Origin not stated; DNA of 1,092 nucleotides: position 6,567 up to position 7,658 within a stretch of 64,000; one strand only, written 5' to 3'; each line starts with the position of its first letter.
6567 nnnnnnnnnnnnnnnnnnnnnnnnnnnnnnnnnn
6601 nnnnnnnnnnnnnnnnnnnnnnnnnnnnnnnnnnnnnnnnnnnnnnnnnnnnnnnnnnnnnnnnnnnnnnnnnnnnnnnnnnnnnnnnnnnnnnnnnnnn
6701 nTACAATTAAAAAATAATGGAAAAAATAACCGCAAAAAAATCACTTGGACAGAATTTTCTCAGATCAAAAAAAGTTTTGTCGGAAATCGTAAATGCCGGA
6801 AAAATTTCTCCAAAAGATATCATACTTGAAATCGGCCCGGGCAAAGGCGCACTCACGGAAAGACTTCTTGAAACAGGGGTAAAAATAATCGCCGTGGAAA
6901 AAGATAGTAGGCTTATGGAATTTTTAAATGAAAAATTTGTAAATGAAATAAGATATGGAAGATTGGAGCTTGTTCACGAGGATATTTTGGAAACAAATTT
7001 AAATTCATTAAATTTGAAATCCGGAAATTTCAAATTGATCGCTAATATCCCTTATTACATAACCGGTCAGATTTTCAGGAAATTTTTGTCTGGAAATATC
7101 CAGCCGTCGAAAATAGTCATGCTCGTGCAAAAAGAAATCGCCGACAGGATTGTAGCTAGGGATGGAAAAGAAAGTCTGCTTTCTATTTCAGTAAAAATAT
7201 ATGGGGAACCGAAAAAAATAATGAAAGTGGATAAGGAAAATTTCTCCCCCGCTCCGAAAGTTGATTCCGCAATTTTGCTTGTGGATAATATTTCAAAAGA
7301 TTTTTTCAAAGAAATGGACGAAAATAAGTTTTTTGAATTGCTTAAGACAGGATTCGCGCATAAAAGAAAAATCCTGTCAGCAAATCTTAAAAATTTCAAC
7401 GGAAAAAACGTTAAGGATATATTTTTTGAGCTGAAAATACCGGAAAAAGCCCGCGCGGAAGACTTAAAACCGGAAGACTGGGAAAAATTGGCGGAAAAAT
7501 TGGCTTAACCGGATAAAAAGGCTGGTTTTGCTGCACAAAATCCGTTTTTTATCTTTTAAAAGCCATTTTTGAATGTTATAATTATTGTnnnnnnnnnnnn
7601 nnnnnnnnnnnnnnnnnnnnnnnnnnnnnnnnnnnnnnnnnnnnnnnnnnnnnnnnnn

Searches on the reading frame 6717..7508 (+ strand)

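Call 51: search_protein_families(library=pfam, proteins=[window:6717-7508:+], max_evalue=0.0001)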
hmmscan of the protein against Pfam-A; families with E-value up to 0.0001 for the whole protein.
window:6717-7508:+ (263 aa): 1 family
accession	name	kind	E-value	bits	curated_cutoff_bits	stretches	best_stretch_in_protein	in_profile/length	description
PF00398.26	RrnaAD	-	2.7e-59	200.9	24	1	5-262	3-261/263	Ribosomal RNA adenine dimethylase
